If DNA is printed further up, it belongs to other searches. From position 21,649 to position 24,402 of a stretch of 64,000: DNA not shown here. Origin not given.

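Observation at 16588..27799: Rhamnulokinase is co-operonic with a SorE-like reductase, an SrlD-like SDR, a PHP protein and a full acetoin/2-oxoacid-dehydrogenase-type complex: a candidate non-aldolase route for 6-deoxyhexulose phosphate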

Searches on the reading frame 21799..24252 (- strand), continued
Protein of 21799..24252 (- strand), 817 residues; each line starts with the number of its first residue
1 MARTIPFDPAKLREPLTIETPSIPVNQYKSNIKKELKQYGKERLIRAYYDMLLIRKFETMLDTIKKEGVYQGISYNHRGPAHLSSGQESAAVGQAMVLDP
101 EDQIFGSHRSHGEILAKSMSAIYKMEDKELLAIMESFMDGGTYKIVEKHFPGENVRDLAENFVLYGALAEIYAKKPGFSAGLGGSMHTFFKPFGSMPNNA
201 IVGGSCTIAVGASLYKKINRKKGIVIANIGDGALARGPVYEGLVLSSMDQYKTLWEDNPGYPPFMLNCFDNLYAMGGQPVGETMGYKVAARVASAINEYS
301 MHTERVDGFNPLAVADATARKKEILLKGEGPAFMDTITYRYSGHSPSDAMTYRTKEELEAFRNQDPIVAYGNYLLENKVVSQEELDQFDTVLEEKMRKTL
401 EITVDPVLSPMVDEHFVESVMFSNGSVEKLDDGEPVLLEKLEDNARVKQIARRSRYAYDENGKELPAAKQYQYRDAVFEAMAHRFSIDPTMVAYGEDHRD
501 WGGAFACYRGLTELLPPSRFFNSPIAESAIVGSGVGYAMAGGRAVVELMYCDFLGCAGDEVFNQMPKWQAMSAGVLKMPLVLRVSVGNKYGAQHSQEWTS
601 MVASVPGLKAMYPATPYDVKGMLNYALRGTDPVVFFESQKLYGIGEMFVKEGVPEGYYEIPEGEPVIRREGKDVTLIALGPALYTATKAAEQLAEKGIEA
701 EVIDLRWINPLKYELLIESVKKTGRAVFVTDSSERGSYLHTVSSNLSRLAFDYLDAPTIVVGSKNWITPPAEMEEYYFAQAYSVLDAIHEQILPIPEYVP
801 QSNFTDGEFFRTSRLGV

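Call 40: get_annotated_region(hit=H21, flank=5000)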
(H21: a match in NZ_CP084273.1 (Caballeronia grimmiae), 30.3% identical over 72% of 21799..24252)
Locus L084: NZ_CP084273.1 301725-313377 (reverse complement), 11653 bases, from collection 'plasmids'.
description: Caballeronia grimmiae strain Lep1A1 plasmid p1, complete sequence
organism: Caballeronia grimmiae (NCBI taxid 1071679)
taxonomy: Bacteria; Pseudomonadota; Betaproteobacteria; Burkholderiales; Burkholderiaceae; Caballeronia; Caballeronia grimmiae
host: -; source: Leptoglossus zonatus,Cell culture; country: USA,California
typing (MOB-suite, as given by PLSDB): non-mobilizable
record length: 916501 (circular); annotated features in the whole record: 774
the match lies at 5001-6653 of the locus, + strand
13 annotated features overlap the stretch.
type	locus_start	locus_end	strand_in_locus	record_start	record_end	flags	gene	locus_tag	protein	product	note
CDS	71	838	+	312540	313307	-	-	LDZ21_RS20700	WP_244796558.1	SDR family oxidoreductase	-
CDS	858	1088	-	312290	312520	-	-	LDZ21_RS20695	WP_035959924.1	hypothetical protein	-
CDS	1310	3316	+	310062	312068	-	-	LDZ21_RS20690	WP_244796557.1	sigma-54-dependent Fis family transcriptional regulator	-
CDS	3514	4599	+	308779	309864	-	-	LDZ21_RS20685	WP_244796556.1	NAD(+)/NADH kinase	GO:0006741 - NADP biosynthetic process [Evidence IEA]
CDS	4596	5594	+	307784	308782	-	-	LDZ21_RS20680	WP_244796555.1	thiamine pyrophosphate-dependent dehydrogenase E1 component subunit alpha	-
CDS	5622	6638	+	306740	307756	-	-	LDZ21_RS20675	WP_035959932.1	alpha-ketoacid dehydrogenase subunit beta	-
CDS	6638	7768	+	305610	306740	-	-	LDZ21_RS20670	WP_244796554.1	acetoin dehydrogenase dihydrolipoyllysine-residue acetyltransferase subunit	-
CDS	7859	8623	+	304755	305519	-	-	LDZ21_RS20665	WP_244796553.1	lipoate--protein ligase family protein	-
CDS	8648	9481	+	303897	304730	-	-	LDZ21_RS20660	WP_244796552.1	hypothetical protein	-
CDS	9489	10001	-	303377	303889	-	-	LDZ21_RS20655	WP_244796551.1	glycine zipper family protein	-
CDS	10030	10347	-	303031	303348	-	-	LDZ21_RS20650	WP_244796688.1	hypothetical protein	-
CDS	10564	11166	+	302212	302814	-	-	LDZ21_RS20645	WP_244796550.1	NUDIX domain-containing protein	-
CDS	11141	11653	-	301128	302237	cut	modC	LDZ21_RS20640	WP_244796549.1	molybdenum ABC transporter ATP-binding protein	GO:0015689 - molybdate ion transport [Evidence IEA]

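Call 41: get_annotated_region(hit=H22, flank=4000)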
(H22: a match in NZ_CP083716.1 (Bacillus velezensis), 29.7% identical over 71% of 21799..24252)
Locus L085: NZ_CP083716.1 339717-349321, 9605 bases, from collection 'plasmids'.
description: Bacillus velezensis strain DMB05 plasmid pDMB05-1, complete sequence
organism: Bacillus velezensis (NCBI taxid 492670)
taxonomy: Bacteria; Bacillota; Bacilli; Bacillales; Bacillaceae; Bacillus; Bacillus velezensis
host: -; source: cell culture,Meju, fermented soybean brick; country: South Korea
typing (MOB-suite, as given by PLSDB): non-mobilizable
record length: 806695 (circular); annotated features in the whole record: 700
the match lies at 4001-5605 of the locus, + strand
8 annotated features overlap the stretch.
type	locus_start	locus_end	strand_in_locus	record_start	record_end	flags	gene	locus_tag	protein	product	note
CDS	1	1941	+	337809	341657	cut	-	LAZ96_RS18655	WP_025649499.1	alpha/beta fold hydrolase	-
CDS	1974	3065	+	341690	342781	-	-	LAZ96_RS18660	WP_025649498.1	serine hydrolase domain-containing protein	-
CDS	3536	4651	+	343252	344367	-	pdhA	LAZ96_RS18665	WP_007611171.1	pyruvate dehydrogenase (acetyl-transferring) E1 component subunit alpha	GO:0006086 - acetyl-CoA biosynthetic process from pyruvate [Evidence IEA]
CDS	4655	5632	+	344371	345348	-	pdhB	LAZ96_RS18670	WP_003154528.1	pyruvate dehydrogenase complex E1 component subunit beta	-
CDS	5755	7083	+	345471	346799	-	pdhC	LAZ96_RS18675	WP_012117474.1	pyruvate dehydrogenase complex dihydrolipoyllysine-residue acetyltransferase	-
CDS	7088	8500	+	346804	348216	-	lpdA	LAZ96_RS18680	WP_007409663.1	dihydrolipoyl dehydrogenase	GO:0045454 - cell redox homeostasis [Evidence IEA]; GO:0051068 - dihydrolipoamide metabolic process [Evidence IEA]; ...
CDS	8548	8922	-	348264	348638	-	-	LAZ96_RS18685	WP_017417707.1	hypothetical protein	-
CDS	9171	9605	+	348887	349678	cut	-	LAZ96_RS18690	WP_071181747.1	polysaccharide deacetylase family protein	-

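Call 42: get_annotated_region(hit=H5, flank=6000)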
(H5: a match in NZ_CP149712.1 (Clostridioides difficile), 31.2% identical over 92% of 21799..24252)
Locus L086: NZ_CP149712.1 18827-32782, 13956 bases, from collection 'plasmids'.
description: Clostridioides difficile strain Z1322PCD0001 plasmid pZ1322PCD0001-2, complete sequence
organism: Clostridioides difficile (NCBI taxid 1496)
taxonomy: Bacteria; Bacillota; Clostridia; Peptostreptococcales; Peptostreptococcaceae; Clostridioides; Clostridioides difficile
host: -; source: -; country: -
typing (MOB-suite, as given by PLSDB): non-mobilizable
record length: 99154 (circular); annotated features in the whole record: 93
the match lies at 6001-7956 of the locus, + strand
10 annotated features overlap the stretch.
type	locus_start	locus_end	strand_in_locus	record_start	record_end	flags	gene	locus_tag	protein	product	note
CDS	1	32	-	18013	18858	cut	-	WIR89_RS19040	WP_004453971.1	helix-turn-helix domain-containing protein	GO:0006355 - regulation of DNA-templated transcription [Evidence IEA]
CDS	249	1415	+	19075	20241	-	-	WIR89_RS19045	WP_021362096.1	cellulase family glycosylhydrolase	GO:0071704 - organic substance metabolic process [Evidence IEA]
CDS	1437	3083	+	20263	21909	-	-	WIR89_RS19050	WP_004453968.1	glycoside hydrolase family 43 protein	-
CDS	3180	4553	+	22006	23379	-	-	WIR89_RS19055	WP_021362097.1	MFS transporter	-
CDS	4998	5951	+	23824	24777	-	-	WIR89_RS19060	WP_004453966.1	sugar-binding transcriptional regulator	-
CDS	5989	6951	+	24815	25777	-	-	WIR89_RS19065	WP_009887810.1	thiamine pyrophosphate-dependent dehydrogenase E1 component subunit alpha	-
CDS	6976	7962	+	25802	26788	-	-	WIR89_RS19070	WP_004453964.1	alpha-ketoacid dehydrogenase subunit beta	-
CDS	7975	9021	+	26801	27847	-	-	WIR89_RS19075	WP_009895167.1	2-oxo acid dehydrogenase subunit E2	-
CDS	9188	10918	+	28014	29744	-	lpdA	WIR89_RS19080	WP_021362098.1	dihydrolipoyl dehydrogenase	GO:0045454 - cell redox homeostasis [Evidence IEA]; GO:0051068 - dihydrolipoamide metabolic process [Evidence IEA]; ...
CDS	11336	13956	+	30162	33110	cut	-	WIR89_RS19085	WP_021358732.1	sigma 54-interacting transcriptional regulator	GO:0006355 - regulation of DNA-templated transcription [Evidence IEA]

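Call 43: get_annotated_region(hit=H3, flank=8000)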
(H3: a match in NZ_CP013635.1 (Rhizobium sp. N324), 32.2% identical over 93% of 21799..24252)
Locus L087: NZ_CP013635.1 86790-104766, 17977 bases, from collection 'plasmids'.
description: Rhizobium sp. N324 plasmid pRspN324e, complete sequence
organism: Rhizobium sp. N324 (NCBI taxid 1703969)
taxonomy: Bacteria; Pseudomonadota; Alphaproteobacteria; Hyphomicrobiales; Rhizobiaceae; Rhizobium; Rhizobium sp. N324
host: -; source: Phaseolus vulgaris,Whole organism,Legume-root nodule,legume-root nodule; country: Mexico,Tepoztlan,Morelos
typing (MOB-suite, as given by PLSDB): non-mobilizable
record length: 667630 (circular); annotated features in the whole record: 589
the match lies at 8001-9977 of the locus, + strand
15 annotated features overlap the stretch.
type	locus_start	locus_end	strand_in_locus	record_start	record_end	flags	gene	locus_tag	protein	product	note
CDS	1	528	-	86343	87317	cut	-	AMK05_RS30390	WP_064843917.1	sugar kinase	-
CDS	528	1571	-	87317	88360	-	-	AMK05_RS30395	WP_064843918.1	ABC transporter ATP-binding protein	-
CDS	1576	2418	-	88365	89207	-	-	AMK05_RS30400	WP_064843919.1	carbohydrate ABC transporter permease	GO:0008643 - carbohydrate transport [Evidence IEA]; GO:0055085 - transmembrane transport [Evidence IEA]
CDS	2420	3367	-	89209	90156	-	-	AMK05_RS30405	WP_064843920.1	sugar ABC transporter permease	-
CDS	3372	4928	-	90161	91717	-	-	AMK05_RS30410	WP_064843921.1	extracellular solute-binding protein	-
CDS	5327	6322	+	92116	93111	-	-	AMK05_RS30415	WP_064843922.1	sugar-binding transcriptional regulator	-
CDS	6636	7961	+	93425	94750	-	-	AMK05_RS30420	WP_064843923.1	NAD(P)H-dependent oxidoreductase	-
CDS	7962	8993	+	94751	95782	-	-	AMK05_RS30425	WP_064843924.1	thiamine pyrophosphate-dependent dehydrogenase E1 component subunit alpha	-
CDS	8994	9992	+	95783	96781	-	-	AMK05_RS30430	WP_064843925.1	alpha-ketoacid dehydrogenase subunit beta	-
CDS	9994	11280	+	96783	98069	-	-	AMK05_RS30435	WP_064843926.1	pyruvate dehydrogenase complex dihydrolipoamide acetyltransferase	GO:0006086 - acetyl-CoA biosynthetic process from pyruvate [Evidence IEA]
CDS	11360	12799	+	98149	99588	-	lpdA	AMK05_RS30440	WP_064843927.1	dihydrolipoyl dehydrogenase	GO:0045454 - cell redox homeostasis [Evidence IEA]; GO:0051068 - dihydrolipoamide metabolic process [Evidence IEA]; ...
CDS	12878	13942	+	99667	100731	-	fba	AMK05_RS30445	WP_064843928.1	class II fructose-bisphosphate aldolase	GO:0006096 - glycolytic process [Evidence IEA]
CDS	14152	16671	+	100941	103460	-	-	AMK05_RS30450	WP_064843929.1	HAMP domain-containing methyl-accepting chemotaxis protein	GO:0006935 - chemotaxis [Evidence IEA]; GO:0007165 - signal transduction [Evidence IEA]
CDS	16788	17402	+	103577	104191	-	-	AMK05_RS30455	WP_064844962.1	HAD-IA family hydrolase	GO:0008152 - metabolic process [Evidence IEA]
CDS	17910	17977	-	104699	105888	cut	-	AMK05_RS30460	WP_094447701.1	IS3 family transposase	-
